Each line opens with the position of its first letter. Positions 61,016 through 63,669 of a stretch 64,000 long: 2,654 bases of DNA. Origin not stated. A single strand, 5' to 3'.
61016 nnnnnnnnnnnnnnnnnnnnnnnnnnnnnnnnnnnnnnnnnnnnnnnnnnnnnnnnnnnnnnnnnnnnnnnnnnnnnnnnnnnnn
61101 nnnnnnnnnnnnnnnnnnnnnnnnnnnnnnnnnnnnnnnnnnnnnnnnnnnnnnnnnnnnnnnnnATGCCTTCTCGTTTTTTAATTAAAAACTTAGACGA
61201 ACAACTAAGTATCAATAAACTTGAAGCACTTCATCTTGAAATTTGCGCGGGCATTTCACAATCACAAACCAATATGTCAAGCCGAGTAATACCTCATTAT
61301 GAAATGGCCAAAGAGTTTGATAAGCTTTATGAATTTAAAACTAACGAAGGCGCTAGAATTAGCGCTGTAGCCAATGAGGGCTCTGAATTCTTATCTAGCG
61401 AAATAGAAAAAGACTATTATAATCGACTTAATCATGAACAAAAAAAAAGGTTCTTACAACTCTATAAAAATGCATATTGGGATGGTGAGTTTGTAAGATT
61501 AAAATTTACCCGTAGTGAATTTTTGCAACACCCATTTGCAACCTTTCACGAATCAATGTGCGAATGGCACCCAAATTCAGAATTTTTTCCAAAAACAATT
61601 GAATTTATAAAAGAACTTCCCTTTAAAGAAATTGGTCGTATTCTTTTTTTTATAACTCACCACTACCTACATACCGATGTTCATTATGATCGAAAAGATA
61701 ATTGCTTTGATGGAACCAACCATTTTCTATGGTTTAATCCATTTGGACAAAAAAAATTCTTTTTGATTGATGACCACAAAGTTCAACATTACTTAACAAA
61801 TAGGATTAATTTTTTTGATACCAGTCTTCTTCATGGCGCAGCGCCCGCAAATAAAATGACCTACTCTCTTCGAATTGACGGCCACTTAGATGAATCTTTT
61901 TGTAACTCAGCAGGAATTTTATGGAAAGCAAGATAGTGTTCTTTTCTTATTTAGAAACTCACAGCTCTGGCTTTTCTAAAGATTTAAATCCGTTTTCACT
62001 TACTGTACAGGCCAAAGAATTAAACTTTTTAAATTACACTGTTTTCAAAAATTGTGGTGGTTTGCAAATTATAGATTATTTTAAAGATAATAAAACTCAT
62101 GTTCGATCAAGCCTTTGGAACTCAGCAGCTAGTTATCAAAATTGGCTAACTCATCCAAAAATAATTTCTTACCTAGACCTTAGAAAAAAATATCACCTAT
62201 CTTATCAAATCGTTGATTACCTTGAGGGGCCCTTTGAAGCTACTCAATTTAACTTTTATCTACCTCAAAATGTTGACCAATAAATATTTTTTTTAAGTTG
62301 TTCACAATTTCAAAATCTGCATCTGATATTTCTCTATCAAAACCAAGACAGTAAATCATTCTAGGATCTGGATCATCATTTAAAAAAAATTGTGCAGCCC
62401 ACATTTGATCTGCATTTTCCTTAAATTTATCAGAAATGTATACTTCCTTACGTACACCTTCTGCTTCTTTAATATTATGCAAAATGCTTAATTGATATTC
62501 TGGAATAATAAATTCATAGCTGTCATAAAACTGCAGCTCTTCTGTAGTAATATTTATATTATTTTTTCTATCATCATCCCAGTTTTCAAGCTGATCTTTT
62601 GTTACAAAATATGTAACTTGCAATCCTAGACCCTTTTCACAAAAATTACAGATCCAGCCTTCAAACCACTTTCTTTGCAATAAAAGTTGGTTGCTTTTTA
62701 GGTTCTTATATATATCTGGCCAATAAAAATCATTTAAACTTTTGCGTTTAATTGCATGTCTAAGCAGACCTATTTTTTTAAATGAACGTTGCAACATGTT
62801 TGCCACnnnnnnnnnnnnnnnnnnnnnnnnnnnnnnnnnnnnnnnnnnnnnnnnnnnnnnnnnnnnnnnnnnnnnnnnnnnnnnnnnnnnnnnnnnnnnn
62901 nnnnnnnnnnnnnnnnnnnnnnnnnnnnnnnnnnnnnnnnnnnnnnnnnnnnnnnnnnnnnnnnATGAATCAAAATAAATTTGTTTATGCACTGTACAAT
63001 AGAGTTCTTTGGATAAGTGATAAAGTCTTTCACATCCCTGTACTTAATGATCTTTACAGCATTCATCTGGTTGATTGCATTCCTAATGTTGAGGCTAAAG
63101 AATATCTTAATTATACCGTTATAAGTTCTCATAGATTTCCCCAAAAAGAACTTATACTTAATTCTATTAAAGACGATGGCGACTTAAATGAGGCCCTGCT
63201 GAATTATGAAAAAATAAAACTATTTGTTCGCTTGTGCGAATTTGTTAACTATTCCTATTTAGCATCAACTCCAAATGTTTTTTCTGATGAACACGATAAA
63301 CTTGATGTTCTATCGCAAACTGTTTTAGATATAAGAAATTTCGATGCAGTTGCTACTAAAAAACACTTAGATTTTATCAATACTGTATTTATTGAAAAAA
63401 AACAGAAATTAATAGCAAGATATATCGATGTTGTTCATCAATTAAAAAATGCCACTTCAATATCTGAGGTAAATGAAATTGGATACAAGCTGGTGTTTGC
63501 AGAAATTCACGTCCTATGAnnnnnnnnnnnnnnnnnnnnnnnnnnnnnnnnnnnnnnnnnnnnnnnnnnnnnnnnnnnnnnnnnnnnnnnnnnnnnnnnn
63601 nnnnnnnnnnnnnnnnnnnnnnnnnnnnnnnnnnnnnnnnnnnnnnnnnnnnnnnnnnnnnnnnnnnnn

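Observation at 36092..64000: A ~28-kb block of tailoring enzymes with no visible scaffold: candidate undescribed modification system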

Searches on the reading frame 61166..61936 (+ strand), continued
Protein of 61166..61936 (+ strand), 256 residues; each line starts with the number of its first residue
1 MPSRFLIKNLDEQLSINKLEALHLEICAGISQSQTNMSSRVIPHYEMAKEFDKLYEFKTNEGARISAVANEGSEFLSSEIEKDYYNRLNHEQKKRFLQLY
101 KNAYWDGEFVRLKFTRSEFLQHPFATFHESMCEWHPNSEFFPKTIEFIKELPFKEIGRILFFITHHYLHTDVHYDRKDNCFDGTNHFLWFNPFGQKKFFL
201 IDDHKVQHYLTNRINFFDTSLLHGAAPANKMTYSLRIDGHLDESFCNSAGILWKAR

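Call 100: search_protein_families(library=phrogs, max_evalue=0.00001, proteins=[L013:5163-6710:+, L013:14483-16087:+, L017:5435-7348:+, L017:10917-12056:-, L018:7007-8419:+, L018:5277-6437:+, L024:6933-8654:+, L024:11434-13113:+, L024:18855-20363:+, L011:10552-11808:+])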
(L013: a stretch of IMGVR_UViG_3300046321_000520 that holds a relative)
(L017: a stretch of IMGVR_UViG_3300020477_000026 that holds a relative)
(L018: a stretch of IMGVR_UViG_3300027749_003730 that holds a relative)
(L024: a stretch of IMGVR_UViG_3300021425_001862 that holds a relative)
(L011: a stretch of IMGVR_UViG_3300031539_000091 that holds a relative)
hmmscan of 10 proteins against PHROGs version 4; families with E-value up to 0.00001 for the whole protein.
L013:5163-6710:+ (515 aa): 11 families
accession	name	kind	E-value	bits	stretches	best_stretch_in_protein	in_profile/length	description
phrog_7032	-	tail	5.3e-17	62.2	2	125-181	230-286/866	tail fiber protein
phrog_4209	-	tail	2.4e-16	60.8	2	395-467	108-189/406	tail fiber protein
phrog_2631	-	tail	3.1e-16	60.1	2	121-183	322-383/644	tail fiber protein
phrog_454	-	tail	4.9e-12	45.8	2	137-179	351-393/1376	tail fiber protein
phrog_9625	-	unknown function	3.4e-11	42.5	1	137-360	1334-1544/1586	-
phrog_22682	-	tail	7.8e-10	39.4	1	63-203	119-236/400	tail fiber protein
phrog_32934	-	unknown function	7.2e-09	35.6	1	133-193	64-124/577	-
phrog_14394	-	head and packaging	7.9e-08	32.7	1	26-78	27-79/366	virion structural protein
phrog_15511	-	unknown function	4.4e-07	30.4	1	18-74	13-69/511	-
phrog_8713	-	tail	6.3e-07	29.7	1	136-181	385-430/509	tail fiber protein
phrog_4549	-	tail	1.9e-06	27.3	0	145-184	271-310/869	tail fiber protein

L013:14483-16087:+ (534 aa): 2 families
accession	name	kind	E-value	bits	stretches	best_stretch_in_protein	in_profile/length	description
phrog_1601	-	moron, auxiliary metabolic gene and host takeover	1.1e-80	273.1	1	7-529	9-527/528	Nol-like carbamoyltransferase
phrog_20469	-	moron, auxiliary metabolic gene and host takeover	9.2e-35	121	1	362-513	7-161/181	Nol-like carbamoyltransferase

L017:5435-7348:+ (637 aa): 1 family
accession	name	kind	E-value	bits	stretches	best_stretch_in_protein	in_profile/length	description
phrog_367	-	DNA, RNA and nucleotide metabolism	2.5e-187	625.3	1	3-637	27-696/701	ribonucleotide reductase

L017:10917-12056:- (379 aa): 0 families

L018:7007-8419:+ (470 aa): 2 families
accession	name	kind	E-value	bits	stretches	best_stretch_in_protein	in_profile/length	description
phrog_850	-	DNA, RNA and nucleotide metabolism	8.5e-139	464.4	1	1-469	1-475/476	RNA-binding protein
phrog_12912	-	unknown function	5e-17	63.5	1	48-204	25-182/211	-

L018:5277-6437:+ (386 aa): 1 family
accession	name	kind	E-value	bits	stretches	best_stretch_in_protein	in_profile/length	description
phrog_2928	-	other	1.9e-67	229.3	2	95-333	142-403/475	tryptophan halogenase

L024:6933-8654:+ (573 aa): 5 families
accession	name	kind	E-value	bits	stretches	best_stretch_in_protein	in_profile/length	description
phrog_77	-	DNA, RNA and nucleotide metabolism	4.9e-173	579.1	1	1-571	295-953/967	SbcC-like subunit of palindrome specific endonuclease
phrog_19980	-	unknown function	1.5e-14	54.3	1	21-379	18-376/1068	-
phrog_21388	-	DNA, RNA and nucleotide metabolism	2.5e-11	44.7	1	1-95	1-106/126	exonuclease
phrog_293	-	moron, auxiliary metabolic gene and host takeover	7.3e-08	31.9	1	476-564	546-623/1058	ABC transporter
phrog_2392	-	moron, auxiliary metabolic gene and host takeover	1.3e-06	28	0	23-47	503-527/726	ABC transporter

L024:11434-13113:+ (559 aa): 1 family
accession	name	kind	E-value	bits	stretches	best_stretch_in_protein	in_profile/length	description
phrog_2928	-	other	7.3e-86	290.1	2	124-471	77-413/475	tryptophan halogenase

L024:18855-20363:+ (503 aa): 3 families
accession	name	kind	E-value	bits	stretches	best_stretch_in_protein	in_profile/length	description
phrog_262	-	DNA, RNA and nucleotide metabolism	7.4e-158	528.2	1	1-502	7-491/856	DNA polymerase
phrog_2062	-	DNA, RNA and nucleotide metabolism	3e-143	479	1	1-499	2-487/502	DNA polymerase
phrog_3011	-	DNA, RNA and nucleotide metabolism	5.1e-14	52.9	1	64-214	104-266/576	DNA polymerase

L011:10552-11808:+ (418 aa): 1 family
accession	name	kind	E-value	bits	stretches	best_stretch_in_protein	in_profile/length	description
phrog_9148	-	other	1.3e-95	321.6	1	6-350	2-357/382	UDP-glucose dehydrogenase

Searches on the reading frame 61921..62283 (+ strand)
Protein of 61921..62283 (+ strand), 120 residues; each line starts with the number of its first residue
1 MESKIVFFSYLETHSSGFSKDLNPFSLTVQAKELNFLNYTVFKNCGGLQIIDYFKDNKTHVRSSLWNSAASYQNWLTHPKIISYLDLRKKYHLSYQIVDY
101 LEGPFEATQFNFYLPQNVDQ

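Call 6: search_protein_families(library=pfam, max_evalue=0.01, proteins=[window:61921-62283:+])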
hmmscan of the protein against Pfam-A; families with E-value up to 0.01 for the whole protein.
window:61921-62283:+ (120 aa): 0 families

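Call 19: search_protein_families(library=ncbifam, max_evalue=0.05, proteins=[window:61921-62283:+])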
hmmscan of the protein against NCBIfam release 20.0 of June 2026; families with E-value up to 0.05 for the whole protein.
window:61921-62283:+ (120 aa): 0 families

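Call 68: search_solved_structures(query=A4, max_evalue=5)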
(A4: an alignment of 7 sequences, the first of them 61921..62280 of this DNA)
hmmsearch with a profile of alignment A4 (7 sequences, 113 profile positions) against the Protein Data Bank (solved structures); distinct sequences matched with E-value up to 5: 18.
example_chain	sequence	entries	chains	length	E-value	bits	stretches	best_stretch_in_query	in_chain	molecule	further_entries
2xsp_A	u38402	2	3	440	0.037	17.4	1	31-79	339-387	CELLULOSE 1,4-BETA-CELLOBIOSIDASE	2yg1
6ds7_A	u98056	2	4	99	0.047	17.1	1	48-90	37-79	Heme-degrading monooxygenase HmoB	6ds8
5uq4_A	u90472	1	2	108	0.062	16.7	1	48-90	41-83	Monooxygenase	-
6ple_A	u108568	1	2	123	0.075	16.4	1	48-90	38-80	Heme oxygenase (mycobilin-producing)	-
3hx9_A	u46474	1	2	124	0.08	16.3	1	48-90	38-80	Protein Rv3592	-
4nl5_A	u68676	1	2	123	0.081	16.3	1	48-90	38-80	Heme-degrading monooxygenase HmoB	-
2zdp_A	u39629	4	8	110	0.11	15.8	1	57-83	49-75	Heme-degrading monooxygenase isdI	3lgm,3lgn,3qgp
1sqe_A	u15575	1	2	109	0.12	15.8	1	57-83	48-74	hypothetical protein PG130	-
1xbw_A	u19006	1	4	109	0.14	15.5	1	48-86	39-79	hypothetical protein isdG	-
2zdo_A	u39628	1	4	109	0.15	15.5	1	48-86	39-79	Heme-degrading monooxygenase isdG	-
3fj2_A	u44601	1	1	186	0.25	14.7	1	43-93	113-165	Monooxygenase-like Protein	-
4jou_A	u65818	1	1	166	0.31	14.4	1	58-89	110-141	Putative uncharacterized protein yhgC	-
4fvc_A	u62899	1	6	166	0.32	14.4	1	58-89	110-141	Putative uncharacterized protein yhgC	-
3tvz_A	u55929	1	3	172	0.33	14.4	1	58-89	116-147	Putative uncharacterized protein yhgC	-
4oz5_A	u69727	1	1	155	0.39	14.1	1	58-83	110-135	Bacillus subtilis HmoB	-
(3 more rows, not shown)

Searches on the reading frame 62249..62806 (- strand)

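Call 6: search_protein_families(library=pfam, max_evalue=0.01, proteins=[window:62249-62806:-])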
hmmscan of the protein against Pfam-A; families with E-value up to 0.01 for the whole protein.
window:62249-62806:- (185 aa): 0 families

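Call 19: search_protein_families(library=ncbifam, max_evalue=0.05, proteins=[window:62249-62806:-])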
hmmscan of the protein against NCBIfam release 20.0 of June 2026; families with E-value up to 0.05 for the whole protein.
window:62249-62806:- (185 aa): 2 families
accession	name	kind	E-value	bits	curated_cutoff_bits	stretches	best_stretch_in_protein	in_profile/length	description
NF006581.0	PRK09107.1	equivalog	0.0003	19.2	974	1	70-150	352-424/595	acetolactate synthase 3 large subunit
NF005409.0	PRK06965.1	equivalog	0.043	12.2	1035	0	71-147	361-428/587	acetolactate synthase 3 catalytic subunit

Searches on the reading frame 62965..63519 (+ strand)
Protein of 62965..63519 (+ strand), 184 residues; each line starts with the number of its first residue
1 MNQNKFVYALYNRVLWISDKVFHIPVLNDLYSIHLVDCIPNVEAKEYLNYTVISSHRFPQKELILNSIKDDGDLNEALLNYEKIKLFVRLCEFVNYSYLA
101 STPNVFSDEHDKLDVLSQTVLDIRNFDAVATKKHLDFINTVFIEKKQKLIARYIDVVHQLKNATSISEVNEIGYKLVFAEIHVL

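Call 6: search_protein_families(library=pfam, max_evalue=0.01, proteins=[window:62965-63519:+])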
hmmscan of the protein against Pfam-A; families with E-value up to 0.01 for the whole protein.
window:62965-63519:+ (184 aa): 0 families

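Call 10: find_encoding_contigs(protein=window:62965-63519:+, flank=10000, max_places=6)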
Protein window:62965-63519:+ (184 aa): 2 contigs read that carry it; 2 places shown.
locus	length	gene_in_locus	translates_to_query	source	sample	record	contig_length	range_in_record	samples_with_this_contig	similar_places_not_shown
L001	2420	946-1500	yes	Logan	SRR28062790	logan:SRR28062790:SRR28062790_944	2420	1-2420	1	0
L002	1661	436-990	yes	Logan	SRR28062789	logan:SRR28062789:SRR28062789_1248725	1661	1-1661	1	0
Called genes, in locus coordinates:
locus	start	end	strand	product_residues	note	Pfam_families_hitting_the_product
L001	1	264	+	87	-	?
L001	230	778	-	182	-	-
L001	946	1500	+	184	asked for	-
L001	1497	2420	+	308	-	?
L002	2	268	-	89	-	?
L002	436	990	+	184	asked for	-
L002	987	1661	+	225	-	?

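Call 12: find_related_loci(query=L001:1497-2420:+, collection=genome_contigs, flank=10000)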
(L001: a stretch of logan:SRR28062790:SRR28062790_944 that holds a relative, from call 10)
Query L001:1497-2420:+ (308 aa) in genome_contigs; peptide patterns used: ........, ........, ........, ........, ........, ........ (x = any residue, [..] = any of these).
58 stretches matched a pattern; 2 encode a relative of the query (tblastn E <= 1e-3); 2 distinct loci.
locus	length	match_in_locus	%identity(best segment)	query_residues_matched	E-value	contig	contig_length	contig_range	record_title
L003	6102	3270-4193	52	1-308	2e-114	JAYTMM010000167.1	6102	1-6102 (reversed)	MAG: Pseudobdellovibrionaceae bacterium isolate GFS_3655 GFS_3655_166, whole genome shotgun sequence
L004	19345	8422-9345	50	1-308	1e-103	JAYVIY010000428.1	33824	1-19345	MAG: Pseudobdellovibrio sp. isolate GL52_DN_concoct_128 GL52_DN_concoct_128_427, whole genome shotgun sequence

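Call 19: search_protein_families(library=ncbifam, max_evalue=0.05, proteins=[window:62965-63519:+, L001:1497-2420:+])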
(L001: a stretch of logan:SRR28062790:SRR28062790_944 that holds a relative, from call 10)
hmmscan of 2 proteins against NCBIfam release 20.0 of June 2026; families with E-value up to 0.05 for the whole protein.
window:62965-63519:+ (184 aa): 0 families

L001:1497-2420:+ (308 aa): 0 families

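Call 21: search_protein_families(library=phrogs, max_evalue=0.001, proteins=[window:62965-63519:+, L001:1497-2420:+])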
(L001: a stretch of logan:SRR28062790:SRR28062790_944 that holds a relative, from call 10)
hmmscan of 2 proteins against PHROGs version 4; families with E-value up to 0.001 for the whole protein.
window:62965-63519:+ (184 aa): 0 families

L001:1497-2420:+ (308 aa): 0 families

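Call 57: search_protein_families(library=pfam, max_evalue=0.01, proteins=[L001:1497-2420:+])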
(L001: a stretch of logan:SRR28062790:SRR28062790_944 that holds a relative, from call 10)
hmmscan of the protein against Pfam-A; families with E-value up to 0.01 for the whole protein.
L001:1497-2420:+ (308 aa): 0 families
